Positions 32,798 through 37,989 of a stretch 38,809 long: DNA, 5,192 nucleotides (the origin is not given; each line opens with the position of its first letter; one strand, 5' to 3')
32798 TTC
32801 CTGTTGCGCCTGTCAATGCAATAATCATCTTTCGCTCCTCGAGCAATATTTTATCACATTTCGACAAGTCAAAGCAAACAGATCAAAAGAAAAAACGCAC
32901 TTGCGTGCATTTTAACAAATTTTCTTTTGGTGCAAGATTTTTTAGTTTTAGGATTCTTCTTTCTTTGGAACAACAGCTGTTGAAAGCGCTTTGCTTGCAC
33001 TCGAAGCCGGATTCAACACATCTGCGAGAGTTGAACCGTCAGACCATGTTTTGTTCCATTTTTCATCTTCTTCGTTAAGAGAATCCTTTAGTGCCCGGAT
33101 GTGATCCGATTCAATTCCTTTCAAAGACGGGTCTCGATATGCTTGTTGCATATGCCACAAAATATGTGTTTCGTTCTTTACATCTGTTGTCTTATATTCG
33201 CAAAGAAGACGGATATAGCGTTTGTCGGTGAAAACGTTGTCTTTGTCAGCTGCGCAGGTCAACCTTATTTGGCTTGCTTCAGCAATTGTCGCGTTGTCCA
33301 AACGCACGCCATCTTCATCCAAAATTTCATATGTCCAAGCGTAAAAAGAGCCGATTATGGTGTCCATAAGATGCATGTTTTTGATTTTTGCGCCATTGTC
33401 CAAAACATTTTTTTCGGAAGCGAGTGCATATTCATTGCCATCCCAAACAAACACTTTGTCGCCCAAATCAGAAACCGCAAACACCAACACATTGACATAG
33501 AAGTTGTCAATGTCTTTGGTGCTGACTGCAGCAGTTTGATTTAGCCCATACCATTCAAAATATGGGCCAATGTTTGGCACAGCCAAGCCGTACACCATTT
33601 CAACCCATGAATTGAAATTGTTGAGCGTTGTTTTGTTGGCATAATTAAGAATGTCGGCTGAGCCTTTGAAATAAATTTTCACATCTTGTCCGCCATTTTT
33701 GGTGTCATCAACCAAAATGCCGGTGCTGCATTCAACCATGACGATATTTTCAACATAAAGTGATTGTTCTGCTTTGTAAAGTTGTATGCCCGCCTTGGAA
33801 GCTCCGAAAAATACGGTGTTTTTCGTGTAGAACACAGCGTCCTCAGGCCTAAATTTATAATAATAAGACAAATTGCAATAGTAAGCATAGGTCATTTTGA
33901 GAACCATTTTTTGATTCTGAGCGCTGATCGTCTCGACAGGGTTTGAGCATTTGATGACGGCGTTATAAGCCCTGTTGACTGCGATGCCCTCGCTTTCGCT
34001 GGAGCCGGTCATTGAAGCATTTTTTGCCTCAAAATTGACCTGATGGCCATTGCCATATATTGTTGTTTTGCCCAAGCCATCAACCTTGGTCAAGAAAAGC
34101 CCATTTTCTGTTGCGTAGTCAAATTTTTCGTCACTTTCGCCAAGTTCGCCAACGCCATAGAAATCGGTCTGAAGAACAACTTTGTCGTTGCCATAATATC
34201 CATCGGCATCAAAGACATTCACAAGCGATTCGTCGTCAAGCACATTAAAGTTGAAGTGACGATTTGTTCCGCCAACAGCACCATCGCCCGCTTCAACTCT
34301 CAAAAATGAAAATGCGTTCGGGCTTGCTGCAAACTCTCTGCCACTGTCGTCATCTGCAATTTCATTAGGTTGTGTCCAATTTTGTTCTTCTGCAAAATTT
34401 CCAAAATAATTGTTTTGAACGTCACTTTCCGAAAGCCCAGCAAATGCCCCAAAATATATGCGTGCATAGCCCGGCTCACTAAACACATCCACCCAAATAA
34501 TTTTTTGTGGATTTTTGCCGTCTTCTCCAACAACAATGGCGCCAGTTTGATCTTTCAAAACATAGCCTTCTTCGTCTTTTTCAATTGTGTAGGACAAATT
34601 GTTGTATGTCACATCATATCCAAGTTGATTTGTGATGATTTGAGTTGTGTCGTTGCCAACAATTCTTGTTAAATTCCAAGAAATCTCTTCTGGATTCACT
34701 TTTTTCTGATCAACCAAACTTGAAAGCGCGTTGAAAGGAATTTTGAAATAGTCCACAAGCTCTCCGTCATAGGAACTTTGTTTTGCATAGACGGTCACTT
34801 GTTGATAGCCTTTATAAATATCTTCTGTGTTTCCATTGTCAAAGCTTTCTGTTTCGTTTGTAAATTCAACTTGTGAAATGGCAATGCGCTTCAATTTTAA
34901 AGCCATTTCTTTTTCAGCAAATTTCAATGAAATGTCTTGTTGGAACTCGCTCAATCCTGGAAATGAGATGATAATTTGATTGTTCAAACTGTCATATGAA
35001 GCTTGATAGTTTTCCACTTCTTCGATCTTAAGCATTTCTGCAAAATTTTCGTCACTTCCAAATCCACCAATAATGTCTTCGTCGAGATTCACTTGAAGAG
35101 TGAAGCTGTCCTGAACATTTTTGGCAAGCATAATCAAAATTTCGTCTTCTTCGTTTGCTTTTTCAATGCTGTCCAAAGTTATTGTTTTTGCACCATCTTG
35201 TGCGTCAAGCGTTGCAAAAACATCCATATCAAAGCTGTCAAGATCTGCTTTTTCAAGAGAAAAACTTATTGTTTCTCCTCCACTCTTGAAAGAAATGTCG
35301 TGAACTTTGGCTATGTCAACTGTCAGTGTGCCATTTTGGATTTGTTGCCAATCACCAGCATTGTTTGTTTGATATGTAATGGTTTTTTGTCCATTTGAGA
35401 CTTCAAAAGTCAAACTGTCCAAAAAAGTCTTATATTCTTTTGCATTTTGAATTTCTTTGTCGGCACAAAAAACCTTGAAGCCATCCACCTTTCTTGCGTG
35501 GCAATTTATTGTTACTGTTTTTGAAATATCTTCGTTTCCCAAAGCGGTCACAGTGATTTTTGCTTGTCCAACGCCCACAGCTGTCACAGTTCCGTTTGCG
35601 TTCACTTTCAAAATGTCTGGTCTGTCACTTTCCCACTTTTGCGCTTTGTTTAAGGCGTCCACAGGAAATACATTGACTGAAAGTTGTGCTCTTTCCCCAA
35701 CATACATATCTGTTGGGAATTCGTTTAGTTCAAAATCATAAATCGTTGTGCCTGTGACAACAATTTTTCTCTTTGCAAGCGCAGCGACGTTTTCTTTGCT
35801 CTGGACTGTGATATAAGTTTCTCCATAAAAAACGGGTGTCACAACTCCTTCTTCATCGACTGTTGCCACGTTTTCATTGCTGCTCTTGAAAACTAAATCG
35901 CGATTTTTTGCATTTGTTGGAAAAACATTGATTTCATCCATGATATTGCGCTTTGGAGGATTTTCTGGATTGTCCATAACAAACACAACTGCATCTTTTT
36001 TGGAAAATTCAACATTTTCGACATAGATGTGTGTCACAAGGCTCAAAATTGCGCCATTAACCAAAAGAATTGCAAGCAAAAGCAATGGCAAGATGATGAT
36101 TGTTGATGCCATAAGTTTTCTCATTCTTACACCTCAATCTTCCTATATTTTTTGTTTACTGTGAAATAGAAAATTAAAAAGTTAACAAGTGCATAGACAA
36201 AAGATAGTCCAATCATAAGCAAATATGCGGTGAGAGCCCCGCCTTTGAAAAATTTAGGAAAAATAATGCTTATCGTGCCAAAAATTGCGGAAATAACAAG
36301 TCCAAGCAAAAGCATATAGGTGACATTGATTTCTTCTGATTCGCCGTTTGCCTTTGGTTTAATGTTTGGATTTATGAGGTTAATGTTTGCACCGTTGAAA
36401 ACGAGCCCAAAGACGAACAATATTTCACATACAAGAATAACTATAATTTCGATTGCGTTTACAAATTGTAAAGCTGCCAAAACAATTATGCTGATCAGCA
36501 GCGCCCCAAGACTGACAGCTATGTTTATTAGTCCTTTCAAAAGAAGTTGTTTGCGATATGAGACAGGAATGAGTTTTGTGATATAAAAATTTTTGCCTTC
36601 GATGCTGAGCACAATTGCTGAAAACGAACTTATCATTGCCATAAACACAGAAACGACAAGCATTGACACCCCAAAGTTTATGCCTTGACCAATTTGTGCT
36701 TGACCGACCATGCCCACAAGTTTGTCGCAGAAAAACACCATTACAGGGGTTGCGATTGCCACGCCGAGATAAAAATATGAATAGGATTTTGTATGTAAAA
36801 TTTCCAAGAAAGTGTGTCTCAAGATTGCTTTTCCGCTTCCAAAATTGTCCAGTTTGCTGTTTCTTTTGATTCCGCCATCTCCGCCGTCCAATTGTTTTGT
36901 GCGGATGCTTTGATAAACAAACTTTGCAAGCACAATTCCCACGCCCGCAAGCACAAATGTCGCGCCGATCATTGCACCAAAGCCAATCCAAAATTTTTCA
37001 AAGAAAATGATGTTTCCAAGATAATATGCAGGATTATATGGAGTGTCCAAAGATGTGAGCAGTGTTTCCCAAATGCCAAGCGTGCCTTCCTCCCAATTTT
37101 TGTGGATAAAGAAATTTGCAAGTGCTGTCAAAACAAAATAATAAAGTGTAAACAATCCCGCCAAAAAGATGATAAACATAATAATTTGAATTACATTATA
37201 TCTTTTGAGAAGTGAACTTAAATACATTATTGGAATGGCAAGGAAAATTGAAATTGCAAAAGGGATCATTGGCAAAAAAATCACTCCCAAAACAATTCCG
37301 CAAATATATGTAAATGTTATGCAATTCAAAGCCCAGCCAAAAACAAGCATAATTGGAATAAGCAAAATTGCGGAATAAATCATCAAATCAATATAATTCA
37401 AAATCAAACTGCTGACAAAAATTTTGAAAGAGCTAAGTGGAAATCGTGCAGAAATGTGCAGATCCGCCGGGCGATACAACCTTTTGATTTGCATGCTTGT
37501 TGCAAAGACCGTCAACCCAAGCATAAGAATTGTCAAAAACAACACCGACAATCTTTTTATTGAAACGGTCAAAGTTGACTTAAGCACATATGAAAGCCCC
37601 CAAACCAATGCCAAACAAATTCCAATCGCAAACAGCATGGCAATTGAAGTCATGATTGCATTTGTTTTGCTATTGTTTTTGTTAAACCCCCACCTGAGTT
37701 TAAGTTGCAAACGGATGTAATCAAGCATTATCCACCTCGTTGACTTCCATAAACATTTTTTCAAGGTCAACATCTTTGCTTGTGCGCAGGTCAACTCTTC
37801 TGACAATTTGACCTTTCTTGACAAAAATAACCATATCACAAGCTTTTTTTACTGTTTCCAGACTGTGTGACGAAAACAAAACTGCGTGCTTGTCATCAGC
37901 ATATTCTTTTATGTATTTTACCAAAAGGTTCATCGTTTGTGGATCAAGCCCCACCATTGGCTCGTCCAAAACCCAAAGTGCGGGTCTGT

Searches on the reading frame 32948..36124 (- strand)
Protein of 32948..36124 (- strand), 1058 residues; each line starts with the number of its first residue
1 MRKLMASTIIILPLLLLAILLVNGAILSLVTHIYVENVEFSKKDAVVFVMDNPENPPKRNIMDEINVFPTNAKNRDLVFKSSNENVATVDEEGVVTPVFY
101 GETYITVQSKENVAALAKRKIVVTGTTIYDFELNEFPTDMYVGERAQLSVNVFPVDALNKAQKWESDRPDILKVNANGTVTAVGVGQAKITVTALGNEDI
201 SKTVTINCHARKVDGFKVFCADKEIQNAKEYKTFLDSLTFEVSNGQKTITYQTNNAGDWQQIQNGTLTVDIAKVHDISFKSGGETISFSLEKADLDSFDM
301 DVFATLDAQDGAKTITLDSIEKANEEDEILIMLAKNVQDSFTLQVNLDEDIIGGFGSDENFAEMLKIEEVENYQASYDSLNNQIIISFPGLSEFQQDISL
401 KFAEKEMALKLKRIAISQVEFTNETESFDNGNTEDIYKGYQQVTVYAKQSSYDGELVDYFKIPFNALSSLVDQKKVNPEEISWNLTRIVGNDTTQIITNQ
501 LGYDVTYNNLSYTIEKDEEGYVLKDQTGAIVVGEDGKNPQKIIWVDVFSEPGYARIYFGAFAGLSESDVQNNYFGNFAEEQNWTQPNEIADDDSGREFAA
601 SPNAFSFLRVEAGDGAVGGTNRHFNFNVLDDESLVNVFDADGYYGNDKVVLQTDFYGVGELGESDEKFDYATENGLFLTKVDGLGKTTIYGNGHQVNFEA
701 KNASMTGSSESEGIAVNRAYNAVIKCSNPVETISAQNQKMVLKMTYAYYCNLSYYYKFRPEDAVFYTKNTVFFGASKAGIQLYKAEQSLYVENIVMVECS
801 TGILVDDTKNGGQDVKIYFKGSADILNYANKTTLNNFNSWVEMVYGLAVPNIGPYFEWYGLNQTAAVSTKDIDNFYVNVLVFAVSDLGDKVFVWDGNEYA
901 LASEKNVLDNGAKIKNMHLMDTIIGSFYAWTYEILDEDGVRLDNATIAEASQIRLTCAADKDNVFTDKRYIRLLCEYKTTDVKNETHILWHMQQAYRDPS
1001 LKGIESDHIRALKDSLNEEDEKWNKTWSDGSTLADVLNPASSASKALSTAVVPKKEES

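Call 7: search_protein_families(library=pfam, proteins=[window:32948-36124:-])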
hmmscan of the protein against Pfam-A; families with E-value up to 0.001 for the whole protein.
window:32948-36124:- (1058 aa): 2 families
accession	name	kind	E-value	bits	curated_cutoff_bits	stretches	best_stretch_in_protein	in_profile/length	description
PF02368.24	Big_2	-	7e-16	58.4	22.8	2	142-203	16-78/79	Bacterial Ig-like domain (group 2)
PF22359.2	Big-like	-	2.2e-09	37.9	27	1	164-199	5-39/48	Bacterial Ig-like domain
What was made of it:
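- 32948..36124 (-): 1058-aa Big_2 (bacterial Ig-like) protein with an N-terminal membrane anchor or signal sequence, last gene of the operon. Pfam Big_2, E = 7e-16 (call 7).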

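Call 41: search_protein_families(library=ncbifam, proteins=[window:32948-36124:-], max_evalue=0.01)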
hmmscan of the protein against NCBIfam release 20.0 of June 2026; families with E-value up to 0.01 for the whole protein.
window:32948-36124:- (1058 aa): 0 families

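Call 65: search_solved_structures(query=window:32948-36124:-, max_evalue=0.1)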
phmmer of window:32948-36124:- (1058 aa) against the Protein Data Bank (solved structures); distinct sequences matched with E-value up to 0.1: 2.
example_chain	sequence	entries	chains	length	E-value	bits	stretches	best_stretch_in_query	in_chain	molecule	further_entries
7quz_AAA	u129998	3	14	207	1.8e-06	29.5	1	126-259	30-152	Beta-1,3-glucanase bglH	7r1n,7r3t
6n1a_A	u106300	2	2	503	0.0048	18.2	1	133-193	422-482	Carbohydrate-binding protein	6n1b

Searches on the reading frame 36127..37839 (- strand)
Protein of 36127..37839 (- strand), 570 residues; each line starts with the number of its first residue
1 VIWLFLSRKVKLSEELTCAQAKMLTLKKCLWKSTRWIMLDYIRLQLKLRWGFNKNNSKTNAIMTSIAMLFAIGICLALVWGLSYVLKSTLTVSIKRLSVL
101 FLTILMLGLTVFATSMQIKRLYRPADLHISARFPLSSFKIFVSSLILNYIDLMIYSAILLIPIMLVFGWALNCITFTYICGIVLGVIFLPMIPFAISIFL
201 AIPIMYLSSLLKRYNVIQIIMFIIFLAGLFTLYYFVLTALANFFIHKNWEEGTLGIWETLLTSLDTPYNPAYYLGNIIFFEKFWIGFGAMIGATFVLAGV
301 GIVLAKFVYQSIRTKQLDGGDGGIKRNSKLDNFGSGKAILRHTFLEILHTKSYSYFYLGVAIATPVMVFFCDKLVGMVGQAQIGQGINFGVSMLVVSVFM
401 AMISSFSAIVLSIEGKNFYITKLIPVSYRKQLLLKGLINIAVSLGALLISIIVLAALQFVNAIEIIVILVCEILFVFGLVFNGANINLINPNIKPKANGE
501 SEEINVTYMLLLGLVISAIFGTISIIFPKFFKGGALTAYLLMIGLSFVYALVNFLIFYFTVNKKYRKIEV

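Call 7: search_protein_families(library=pfam, proteins=[window:36127-37839:-])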
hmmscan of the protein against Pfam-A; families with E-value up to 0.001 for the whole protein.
window:36127-37839:- (570 aa): 0 families

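Call 41: search_protein_families(library=ncbifam, proteins=[window:36127-37728:-], max_evalue=0.01)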
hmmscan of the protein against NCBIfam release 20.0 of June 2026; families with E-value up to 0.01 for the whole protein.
window:36127-37728:- (533 aa): 0 families

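Call 64: search_protein_families(library=pfam, proteins=[window:36127-37728:-], max_evalue=1)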
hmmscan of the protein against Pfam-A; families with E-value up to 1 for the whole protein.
window:36127-37728:- (533 aa): 1 family
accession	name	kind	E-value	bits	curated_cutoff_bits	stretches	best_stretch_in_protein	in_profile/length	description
PF14163.11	SieB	-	0.04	14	26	1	229-281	16-68/147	Super-infection exclusion protein B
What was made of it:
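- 36127..37728 (-): Polytopic membrane protein (533 aa), the presumed permease partner. Its start overlaps the end of the ATPase gene by 8 nt. It has no Pfam or NCBIfam family (calls 7, 41, 64).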
